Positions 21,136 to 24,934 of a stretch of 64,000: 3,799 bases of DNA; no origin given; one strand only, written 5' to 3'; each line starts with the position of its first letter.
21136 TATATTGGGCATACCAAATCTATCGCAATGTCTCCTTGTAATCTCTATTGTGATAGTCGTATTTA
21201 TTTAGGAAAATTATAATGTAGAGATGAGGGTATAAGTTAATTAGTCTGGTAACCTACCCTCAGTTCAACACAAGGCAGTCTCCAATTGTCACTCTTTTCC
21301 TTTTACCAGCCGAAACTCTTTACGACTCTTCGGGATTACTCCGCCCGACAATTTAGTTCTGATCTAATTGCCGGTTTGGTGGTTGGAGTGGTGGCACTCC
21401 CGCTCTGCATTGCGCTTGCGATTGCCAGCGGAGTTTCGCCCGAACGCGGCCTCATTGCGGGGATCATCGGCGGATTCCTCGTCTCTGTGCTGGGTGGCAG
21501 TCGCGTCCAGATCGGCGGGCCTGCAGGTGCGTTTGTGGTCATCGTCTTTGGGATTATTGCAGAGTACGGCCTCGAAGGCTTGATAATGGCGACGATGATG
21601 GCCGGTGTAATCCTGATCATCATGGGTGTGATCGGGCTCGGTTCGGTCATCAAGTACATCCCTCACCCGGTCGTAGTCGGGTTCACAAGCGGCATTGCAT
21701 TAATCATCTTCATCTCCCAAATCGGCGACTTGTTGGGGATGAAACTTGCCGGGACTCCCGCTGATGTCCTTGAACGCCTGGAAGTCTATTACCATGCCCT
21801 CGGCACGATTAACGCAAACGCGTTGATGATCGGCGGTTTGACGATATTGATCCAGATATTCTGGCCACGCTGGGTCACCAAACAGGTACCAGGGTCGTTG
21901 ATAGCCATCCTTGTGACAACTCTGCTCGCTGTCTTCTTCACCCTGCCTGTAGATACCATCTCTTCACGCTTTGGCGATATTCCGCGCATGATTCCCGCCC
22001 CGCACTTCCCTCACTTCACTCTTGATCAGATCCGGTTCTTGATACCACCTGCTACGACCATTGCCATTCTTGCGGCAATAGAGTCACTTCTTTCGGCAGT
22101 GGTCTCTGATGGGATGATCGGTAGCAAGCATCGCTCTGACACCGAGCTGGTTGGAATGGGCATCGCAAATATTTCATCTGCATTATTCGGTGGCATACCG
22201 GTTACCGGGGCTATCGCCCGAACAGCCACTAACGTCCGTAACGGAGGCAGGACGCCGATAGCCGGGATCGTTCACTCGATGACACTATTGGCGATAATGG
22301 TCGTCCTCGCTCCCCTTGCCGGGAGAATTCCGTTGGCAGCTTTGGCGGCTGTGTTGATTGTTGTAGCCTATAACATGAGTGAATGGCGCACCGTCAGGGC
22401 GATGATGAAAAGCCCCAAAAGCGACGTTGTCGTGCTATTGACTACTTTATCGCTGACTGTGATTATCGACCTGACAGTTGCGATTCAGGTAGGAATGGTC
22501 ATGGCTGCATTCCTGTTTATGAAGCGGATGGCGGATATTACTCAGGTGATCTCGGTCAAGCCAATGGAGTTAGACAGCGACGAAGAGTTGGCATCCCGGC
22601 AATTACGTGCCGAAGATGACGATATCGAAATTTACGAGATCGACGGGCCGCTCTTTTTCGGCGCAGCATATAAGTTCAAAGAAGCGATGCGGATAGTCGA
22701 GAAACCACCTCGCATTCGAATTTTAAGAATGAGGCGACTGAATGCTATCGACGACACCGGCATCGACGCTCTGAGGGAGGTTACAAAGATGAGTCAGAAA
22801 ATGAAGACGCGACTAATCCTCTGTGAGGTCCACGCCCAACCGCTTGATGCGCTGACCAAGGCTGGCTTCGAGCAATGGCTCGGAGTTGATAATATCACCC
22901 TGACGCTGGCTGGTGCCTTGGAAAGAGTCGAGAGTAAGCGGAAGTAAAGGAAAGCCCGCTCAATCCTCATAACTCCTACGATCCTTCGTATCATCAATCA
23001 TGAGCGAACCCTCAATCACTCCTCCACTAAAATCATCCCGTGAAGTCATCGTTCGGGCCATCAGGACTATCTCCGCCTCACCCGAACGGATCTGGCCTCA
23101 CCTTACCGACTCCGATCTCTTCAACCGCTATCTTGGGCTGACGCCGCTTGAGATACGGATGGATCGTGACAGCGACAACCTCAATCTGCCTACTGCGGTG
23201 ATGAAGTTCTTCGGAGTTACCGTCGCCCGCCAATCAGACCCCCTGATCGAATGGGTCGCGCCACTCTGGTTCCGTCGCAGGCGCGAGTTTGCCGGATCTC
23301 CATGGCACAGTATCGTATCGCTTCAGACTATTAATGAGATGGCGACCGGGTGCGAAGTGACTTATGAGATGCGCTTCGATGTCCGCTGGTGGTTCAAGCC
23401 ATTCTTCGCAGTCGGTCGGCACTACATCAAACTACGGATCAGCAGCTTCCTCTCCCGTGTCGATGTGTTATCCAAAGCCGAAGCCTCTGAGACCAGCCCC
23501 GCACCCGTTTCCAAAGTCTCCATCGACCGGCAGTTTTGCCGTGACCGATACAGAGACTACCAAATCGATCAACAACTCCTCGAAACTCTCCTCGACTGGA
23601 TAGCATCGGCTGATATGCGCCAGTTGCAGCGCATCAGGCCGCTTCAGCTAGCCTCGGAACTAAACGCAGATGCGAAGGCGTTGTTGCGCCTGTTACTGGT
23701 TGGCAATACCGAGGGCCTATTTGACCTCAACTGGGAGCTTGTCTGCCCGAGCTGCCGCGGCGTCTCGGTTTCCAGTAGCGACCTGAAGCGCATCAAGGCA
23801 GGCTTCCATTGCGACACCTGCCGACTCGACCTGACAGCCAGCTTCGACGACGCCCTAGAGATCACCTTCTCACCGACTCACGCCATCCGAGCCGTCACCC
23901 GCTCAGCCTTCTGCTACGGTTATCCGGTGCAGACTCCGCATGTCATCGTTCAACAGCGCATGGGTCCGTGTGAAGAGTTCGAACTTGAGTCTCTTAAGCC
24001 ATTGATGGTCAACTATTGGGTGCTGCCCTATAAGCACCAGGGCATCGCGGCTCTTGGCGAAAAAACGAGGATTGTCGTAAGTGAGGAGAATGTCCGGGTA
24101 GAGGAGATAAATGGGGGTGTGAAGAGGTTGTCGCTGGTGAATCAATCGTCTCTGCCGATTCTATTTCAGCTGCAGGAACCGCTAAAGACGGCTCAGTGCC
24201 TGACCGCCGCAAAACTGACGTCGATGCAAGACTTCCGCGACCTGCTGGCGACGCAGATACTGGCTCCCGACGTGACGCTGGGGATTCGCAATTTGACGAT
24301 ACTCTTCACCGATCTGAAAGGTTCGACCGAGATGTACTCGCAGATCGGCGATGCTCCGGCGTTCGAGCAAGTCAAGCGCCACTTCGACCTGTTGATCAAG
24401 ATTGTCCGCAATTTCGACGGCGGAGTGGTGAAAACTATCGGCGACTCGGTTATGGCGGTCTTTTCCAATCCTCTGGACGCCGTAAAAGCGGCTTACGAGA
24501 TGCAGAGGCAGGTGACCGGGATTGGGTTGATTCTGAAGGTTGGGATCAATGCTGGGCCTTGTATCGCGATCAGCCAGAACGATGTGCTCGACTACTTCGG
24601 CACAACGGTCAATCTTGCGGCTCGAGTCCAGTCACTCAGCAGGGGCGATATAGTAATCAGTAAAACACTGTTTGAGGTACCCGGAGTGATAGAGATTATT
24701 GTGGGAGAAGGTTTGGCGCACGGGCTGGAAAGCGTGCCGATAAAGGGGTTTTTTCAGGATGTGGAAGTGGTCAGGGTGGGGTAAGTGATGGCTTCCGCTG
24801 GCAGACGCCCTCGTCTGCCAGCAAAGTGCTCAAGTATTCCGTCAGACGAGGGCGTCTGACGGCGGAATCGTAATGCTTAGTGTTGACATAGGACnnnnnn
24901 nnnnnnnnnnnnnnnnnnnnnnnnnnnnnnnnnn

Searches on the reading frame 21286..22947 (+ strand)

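Call 17: search_protein_families(library=pfam, proteins=[window:21286-22947:+], max_evalue=0.001)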
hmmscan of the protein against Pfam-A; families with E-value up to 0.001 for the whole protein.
window:21286-22947:+ (553 aa): 3 families
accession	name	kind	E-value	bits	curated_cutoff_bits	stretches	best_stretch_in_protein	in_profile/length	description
PF00916.26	Sulfate_transp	-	2.9e-84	283.5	23.2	1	23-386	1-379/380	Sulfate permease family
PF01740.26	STAS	-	4.4e-13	49.4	22.6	1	443-542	6-104/106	STAS domain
PF16983.11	MFS_MOT1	-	5.2e-06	27.2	30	1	269-363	25-110/111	Molybdate transporter of MFS superfamily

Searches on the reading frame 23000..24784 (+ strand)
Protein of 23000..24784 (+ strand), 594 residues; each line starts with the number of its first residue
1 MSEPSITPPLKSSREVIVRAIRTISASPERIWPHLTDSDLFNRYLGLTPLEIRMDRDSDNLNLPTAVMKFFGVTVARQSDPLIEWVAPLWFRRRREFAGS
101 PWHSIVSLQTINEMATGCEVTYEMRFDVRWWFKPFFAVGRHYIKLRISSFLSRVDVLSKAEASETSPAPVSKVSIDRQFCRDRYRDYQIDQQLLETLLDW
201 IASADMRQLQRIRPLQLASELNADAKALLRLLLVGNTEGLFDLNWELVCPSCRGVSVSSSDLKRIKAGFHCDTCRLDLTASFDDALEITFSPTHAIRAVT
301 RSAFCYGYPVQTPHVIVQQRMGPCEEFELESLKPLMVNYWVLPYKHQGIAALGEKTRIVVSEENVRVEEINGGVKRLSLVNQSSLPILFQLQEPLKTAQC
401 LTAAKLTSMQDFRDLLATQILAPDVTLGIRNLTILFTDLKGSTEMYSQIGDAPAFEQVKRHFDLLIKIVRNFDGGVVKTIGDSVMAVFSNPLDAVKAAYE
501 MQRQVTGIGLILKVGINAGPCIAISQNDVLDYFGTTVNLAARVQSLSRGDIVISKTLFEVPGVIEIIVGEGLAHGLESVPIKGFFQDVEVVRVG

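Call 17: search_protein_families(library=pfam, proteins=[window:23000-24784:+], max_evalue=0.001)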
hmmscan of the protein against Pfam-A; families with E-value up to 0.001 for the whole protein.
window:23000-24784:+ (594 aa): 3 families
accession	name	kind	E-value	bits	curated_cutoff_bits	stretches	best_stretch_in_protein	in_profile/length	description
PF19363.4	DUF5939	-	4.7e-16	59.2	22.5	1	190-299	16-126/281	Family of unknown function (DUF5939)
PF00211.25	Guanylate_cyc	-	1.7e-14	54.3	21.9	1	430-556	7-150/183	Adenylate and Guanylate cyclase catalytic domain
PF10604.15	Polyketide_cyc2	-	0.00049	20.8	27.4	0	18-152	4-135/142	Polyketide cyclase / dehydrase and lipid transport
